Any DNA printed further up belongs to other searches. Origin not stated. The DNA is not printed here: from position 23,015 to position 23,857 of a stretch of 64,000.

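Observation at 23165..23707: Chagasin-family cysteine-protease inhibitor (cryptostatin-like) between two kinesin genes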

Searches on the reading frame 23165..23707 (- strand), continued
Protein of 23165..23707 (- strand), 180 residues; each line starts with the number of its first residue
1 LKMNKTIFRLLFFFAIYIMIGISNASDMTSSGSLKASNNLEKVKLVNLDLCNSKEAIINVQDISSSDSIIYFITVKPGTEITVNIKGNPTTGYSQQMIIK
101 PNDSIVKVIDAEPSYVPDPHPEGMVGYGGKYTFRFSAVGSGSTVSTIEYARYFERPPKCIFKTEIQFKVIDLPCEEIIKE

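Call 25: predict_structure(alignment_id=A2)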
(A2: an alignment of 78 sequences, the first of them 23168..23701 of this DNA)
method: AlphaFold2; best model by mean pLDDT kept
length: 178 residues; sequences in the alignment: 78
mean_pLDDT: 87.7   pTM: 0.73
mean pLDDT of the five models: 87.7, 87.1, 86.9, 86.9, 86.8
residues with pLDDT >= 90: 121; 70-90: 33; 50-70: 21; < 50: 3
segments of 3 or more residues with pLDDT < 50: none
pLDDT, mean of each block of 10 residues (from residue 1): 77 70 52 62 94 95 87 98 96 97 96 97 95 98 97 96 97 71
secondary structure, 60 per line:
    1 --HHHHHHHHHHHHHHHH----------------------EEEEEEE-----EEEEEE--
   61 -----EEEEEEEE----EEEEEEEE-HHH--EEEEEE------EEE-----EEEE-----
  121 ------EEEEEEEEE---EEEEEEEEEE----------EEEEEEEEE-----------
elements in order: H3-18 E41-47 E53-58 E66-73 E78-85 E92-97 E104-106 E112-115 E127-135 E139-148 E159-167

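Call 29: fold_search(model_id=the predicted structure, library=pdb)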
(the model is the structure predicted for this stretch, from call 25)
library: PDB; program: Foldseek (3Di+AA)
matches with E <= 10: 1539; with E <= 0.001: 26
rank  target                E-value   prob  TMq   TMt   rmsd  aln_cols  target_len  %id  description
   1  3m88_A                7.6e-09  1.00  0.43  0.67   8.5       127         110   16  Crystal structure of the cysteine protease inhibitor, EhICP2, from Entamoeba histolytica (released 2011-02-02)
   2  3m86_A                1.0e-08  1.00  0.44  0.67   8.4       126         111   16  Crystal structure of the cysteine protease inhibitor, EhICP2, from Entamoeba histolytica (released 2011-02-02)
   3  2nqd_A                6.4e-08  1.00  0.46  0.71   3.9       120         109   20  Crystal structure of cysteine protease inhibitor, chagasin, in complex with human cathepsin L (released 2007-07-24)
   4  2nnr_A                6.4e-08  1.00  0.45  0.69   4.2       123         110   20  Crystal structure of chagasin, cysteine protease inhibitor from Trypanosoma cruzi (released 2007-07-24)
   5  2h7w_B                2.6e-07  1.00  0.43  0.67   4.3       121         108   21  Crystal structure of Chagasin, the endogenous cysteine-protease inhibitor from Trypanosoma cruzi (released 2006-10-10)
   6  2h7w_A                3.7e-07  1.00  0.44  0.68   4.2       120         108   21  Crystal structure of Chagasin, the endogenous cysteine-protease inhibitor from Trypanosoma cruzi (released 2006-10-10)
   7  6cjz_MODEL_1_A        5.4e-07  1.00  0.44  0.70   4.3       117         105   21  Solution Structure of Amebosin (released 2019-02-06)
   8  3m86_B                5.7e-07  1.00  0.42  0.67   4.6       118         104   12  Crystal structure of the cysteine protease inhibitor, EhICP2, from Entamoeba histolytica (released 2011-02-02)
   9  3m88_B                6.4e-07  1.00  0.42  0.69   4.5       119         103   12  Crystal structure of the cysteine protease inhibitor, EhICP2, from Entamoeba histolytica (released 2011-02-02)
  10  3pnr_B                6.8e-07  1.00  0.40  0.54  10.2       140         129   14  Structure of PbICP-C in complex with falcipain-2 (released 2011-07-27)
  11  2oul_B                1.5e-06  1.00  0.45  0.72   3.9       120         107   21  The Structure of Chagasin in Complex with a Cysteine Protease Clarifies the Binding Mode and Evolution of a New Inhibi (released 2008-02-26)
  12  2wgn_MODEL_1_B        9.4e-06  1.00  0.43  0.55  16.7       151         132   21  Pseudomonas aeruginosa ICP (released 2010-07-07)
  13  7uny_D                1.7e-05  1.00  0.39  0.27   5.9       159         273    7  Crystal structure of D2 nanobody in complex with PfCSS (released 2022-11-23)
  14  9nsd_B                4.6e-05  0.99  0.25  0.19  12.4       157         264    6  Crystal structure of PvCSS-PvPTRAMP in complex with nanobody D7 (released 2026-01-21)
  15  9nsd_A                5.5e-05  1.00  0.31  0.23  11.0       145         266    8  Crystal structure of PvCSS-PvPTRAMP in complex with nanobody D7 (released 2026-01-21)
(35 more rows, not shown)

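Call 35: find_encoding_contigs(protein=P0015, flank=4000, max_places=1)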
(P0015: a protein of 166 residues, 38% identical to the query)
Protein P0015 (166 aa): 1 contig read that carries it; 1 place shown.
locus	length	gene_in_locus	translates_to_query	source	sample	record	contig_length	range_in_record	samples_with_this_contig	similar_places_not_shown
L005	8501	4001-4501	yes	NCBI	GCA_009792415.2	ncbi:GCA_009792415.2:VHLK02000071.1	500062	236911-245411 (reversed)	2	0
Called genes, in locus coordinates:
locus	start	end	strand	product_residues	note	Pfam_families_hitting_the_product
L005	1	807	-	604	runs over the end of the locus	-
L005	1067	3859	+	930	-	PF16796:Microtub_bd, PF00225:Kinesin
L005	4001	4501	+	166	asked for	PF09394:Inhibitor_I42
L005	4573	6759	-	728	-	PF00225:Kinesin, PF16796:Microtub_bd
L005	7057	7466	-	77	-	PF08576:DUF1764 (weak)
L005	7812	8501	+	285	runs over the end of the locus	PF13862:BCCIP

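Call 36: find_encoding_contigs(protein=P0005, flank=4000, max_places=1)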
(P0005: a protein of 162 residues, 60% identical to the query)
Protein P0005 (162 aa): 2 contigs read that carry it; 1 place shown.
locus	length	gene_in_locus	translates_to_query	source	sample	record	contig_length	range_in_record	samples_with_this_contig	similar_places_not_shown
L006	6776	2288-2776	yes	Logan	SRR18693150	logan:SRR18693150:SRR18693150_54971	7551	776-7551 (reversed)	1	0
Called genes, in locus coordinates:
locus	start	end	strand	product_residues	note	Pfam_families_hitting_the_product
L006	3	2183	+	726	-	?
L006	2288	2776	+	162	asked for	PF09394:Inhibitor_I42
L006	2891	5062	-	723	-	PF16796:Microtub_bd, PF00225:Kinesin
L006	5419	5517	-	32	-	-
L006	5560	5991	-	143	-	PF08576:DUF1764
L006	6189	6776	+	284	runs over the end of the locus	PF13862:BCCIP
